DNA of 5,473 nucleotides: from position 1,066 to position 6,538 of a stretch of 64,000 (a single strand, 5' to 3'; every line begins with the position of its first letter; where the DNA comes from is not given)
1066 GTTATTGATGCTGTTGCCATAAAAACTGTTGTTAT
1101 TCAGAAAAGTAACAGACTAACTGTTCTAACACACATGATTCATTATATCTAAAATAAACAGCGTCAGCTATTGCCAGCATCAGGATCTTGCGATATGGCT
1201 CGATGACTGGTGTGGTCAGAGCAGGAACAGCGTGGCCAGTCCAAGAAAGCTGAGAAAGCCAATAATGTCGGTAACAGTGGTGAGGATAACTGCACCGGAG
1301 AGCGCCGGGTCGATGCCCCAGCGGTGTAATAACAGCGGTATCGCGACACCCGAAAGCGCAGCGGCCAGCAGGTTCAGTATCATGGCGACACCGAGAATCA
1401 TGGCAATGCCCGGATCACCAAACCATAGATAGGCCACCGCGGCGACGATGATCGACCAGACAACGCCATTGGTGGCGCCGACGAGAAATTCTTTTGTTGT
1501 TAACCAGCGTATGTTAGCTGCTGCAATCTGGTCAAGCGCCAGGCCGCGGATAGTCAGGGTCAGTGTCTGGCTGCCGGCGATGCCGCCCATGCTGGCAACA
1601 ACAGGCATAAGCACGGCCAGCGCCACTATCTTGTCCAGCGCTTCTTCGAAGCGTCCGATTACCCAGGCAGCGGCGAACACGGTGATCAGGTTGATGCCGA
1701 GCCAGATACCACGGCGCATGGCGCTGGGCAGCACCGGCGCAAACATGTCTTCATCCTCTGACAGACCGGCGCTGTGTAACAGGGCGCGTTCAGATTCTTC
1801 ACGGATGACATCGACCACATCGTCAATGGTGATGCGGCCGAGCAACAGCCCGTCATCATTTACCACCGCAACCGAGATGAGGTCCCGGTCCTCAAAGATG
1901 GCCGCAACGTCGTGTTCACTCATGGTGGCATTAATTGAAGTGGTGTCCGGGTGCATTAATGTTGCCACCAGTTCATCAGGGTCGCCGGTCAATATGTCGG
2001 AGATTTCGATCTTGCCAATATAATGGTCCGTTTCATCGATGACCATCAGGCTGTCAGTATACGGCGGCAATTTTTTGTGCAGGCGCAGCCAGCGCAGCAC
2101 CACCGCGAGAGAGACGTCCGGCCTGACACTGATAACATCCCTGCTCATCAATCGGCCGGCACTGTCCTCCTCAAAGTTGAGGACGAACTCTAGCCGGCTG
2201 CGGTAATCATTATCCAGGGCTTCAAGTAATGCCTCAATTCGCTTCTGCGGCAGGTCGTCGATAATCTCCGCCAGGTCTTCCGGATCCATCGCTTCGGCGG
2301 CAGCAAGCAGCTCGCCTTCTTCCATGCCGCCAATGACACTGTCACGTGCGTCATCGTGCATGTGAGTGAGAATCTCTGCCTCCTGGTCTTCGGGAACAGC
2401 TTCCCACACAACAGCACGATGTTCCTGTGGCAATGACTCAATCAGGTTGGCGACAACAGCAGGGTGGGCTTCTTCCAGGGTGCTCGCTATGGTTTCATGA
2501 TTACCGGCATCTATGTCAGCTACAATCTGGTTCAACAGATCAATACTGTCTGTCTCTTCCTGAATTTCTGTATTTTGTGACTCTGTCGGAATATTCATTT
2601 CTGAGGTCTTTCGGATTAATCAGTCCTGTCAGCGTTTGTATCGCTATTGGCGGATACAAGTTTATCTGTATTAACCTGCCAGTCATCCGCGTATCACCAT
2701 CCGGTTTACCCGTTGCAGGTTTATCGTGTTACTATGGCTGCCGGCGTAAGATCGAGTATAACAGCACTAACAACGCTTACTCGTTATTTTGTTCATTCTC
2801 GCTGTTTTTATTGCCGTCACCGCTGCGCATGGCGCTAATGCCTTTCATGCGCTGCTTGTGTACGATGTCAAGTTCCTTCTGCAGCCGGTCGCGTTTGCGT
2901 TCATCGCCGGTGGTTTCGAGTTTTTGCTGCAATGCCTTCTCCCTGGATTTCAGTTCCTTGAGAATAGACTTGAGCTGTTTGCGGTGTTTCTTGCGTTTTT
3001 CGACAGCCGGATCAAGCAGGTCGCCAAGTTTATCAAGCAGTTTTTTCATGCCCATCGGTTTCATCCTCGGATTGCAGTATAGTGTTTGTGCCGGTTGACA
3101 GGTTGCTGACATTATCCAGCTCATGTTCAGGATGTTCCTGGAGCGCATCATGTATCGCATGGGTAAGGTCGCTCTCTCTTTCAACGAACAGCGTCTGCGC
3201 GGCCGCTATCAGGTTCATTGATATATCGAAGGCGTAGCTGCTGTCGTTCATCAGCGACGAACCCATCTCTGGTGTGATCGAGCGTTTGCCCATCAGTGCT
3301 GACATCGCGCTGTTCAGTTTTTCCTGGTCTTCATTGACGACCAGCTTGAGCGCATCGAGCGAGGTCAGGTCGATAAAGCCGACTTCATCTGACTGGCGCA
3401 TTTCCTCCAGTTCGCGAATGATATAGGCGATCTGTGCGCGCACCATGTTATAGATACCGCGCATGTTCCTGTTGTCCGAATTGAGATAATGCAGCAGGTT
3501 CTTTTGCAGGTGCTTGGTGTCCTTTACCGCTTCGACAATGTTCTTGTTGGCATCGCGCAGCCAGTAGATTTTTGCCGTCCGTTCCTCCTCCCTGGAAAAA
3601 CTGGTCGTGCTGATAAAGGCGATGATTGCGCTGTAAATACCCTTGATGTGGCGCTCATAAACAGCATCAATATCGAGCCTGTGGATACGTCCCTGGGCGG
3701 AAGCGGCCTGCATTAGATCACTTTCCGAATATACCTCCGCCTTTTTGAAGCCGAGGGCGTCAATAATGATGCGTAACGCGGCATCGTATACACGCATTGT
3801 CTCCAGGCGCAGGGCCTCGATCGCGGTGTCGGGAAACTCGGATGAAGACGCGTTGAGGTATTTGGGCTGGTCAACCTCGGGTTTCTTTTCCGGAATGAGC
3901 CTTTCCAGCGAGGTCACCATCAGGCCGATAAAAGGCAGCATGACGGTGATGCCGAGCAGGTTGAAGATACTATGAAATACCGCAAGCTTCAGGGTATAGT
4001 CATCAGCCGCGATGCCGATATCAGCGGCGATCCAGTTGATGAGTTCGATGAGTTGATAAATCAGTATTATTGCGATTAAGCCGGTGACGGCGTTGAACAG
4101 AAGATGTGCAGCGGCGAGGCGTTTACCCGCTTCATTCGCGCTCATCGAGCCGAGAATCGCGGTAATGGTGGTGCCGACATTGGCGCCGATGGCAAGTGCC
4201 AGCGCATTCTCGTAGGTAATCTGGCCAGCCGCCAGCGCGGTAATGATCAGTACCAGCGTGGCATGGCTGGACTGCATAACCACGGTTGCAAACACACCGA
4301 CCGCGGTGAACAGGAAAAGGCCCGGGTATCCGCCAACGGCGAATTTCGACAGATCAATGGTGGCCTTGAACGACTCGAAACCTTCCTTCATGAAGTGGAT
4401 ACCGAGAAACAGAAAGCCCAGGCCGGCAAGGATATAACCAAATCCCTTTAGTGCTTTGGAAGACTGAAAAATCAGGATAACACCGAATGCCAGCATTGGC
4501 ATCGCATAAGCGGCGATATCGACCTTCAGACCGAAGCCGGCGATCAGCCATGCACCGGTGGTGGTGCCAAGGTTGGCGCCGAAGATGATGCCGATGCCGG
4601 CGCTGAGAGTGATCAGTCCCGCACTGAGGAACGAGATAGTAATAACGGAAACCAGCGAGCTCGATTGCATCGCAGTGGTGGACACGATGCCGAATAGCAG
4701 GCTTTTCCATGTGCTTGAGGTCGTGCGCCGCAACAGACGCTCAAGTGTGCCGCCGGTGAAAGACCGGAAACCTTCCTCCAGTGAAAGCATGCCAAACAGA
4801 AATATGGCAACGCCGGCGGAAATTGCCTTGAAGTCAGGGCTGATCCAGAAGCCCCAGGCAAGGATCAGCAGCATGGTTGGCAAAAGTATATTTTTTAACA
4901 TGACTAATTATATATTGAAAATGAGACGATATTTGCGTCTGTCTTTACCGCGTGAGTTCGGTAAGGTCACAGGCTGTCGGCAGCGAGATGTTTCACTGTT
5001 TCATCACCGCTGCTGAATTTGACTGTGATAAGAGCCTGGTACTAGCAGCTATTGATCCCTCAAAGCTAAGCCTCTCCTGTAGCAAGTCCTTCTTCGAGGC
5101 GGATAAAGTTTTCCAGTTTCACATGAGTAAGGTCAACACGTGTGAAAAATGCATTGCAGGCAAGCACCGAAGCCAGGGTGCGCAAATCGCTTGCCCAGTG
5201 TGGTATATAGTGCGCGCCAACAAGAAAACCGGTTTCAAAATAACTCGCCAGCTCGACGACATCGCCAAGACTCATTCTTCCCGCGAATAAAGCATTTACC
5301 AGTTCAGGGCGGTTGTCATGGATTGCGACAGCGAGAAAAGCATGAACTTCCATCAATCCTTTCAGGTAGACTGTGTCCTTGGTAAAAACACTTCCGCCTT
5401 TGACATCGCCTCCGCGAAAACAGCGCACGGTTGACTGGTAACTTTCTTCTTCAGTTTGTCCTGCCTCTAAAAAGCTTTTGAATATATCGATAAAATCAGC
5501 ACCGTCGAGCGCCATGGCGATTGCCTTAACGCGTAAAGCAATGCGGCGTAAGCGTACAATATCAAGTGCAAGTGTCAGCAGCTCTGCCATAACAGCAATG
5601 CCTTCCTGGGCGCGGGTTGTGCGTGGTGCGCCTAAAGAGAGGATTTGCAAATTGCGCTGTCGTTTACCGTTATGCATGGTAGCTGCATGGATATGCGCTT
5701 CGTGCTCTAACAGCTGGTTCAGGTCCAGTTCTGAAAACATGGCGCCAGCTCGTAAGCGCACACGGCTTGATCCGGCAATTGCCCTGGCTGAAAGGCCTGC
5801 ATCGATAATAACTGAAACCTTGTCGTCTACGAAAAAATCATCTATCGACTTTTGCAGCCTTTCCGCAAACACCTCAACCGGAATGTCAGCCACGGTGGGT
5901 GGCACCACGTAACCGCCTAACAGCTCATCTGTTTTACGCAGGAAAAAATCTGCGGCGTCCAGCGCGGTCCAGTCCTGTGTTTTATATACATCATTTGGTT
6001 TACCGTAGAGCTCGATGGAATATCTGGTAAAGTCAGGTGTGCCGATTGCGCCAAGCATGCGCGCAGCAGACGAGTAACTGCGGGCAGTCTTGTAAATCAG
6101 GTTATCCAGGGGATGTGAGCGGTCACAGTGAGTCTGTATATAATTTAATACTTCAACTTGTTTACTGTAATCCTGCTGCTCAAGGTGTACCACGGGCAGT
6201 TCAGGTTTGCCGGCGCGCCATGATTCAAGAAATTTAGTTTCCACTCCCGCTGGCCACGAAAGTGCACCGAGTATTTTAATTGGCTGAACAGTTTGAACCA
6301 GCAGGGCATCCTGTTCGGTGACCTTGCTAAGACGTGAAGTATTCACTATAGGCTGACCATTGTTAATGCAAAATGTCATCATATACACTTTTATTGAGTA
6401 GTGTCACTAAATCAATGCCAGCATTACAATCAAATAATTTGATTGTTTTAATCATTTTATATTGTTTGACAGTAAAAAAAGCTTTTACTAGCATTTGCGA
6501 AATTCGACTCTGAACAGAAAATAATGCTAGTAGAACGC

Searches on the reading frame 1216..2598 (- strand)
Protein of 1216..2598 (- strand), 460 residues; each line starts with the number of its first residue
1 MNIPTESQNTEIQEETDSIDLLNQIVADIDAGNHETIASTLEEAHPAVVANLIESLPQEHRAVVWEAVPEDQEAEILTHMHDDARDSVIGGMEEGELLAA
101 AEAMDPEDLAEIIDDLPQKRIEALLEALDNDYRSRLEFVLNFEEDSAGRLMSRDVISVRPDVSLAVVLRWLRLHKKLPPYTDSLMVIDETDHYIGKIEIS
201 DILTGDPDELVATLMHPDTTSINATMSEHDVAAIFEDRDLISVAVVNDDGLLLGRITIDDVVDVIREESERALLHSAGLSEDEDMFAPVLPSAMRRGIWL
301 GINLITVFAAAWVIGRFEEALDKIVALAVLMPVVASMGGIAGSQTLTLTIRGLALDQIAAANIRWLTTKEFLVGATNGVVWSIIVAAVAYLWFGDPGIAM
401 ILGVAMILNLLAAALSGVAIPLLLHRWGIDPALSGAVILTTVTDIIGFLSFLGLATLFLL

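Call 43: search_protein_families(library=pfam, proteins=[window:1216-2598:-], max_evalue=0.00001)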
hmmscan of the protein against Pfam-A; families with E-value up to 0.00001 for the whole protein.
window:1216-2598:- (460 aa): 3 families
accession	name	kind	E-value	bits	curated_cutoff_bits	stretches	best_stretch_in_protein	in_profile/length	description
PF01769.21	MgtE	-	6.1e-32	111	27.6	1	331-454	1-125/125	Divalent cation transporter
PF03448.22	MgtE_N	-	4.6e-22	78.9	25.9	1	45-145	2-102/102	MgtE intracellular N domain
PF00571.33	CBS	-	8.8e-11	42.4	24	0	211-266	1-56/57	CBS domain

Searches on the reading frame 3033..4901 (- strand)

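Call 43: search_protein_families(library=pfam, proteins=[window:3033-4901:-], max_evalue=0.00001)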
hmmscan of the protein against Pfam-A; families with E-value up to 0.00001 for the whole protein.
window:3033-4901:- (622 aa): 1 family
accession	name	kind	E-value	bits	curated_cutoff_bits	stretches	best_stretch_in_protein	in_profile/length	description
PF02690.20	Na_Pi_cotrans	-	1.4e-48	164.9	29.1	2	33-172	1-136/137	Na+/Pi-cotransporter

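Call 68: search_protein_families(library=ncbifam, proteins=[window:3033-4901:-], max_evalue=0.00001)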
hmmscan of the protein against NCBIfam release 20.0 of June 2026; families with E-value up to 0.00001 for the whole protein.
window:3033-4901:- (622 aa): 3 families
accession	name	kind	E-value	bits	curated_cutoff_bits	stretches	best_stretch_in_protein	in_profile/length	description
TIGR00704.1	NaPi_cotrn_rel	hypoth_equivalog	5.3e-50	170.8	210.1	1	29-339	9-308/308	Na/Pi-cotransporter II-related protein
NF037997.1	Na_Pi_symport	subfamily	2.2e-45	155.4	50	1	31-328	5-290/294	Na/Pi symporter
TIGR01013.1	2a58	subfamily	5.5e-18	65.1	306.15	2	135-379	43-284/456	sodium-dependent inorganic phosphate transporter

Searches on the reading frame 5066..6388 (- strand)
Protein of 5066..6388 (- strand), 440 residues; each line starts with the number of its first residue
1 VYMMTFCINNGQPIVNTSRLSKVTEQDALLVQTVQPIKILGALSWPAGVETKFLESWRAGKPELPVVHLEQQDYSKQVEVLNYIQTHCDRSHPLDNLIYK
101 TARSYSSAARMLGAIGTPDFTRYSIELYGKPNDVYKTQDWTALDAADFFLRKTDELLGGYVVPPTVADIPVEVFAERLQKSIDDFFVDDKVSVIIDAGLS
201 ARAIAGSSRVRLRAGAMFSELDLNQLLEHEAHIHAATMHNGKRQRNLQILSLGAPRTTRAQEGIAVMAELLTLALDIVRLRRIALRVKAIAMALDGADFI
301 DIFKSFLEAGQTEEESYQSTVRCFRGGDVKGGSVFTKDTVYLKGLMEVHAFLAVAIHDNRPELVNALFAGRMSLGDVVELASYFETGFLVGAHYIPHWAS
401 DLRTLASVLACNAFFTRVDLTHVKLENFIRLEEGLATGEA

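Call 43: search_protein_families(library=pfam, proteins=[window:5066-6388:-], max_evalue=0.00001)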
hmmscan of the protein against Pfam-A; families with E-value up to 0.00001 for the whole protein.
window:5066-6388:- (440 aa): 1 family
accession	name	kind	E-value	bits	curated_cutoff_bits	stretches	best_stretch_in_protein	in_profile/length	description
PF08014.17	MATCAP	-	1.2e-107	360.5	27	1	60-414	7-362/365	Microtubule-associated tyrosine carboxypeptidase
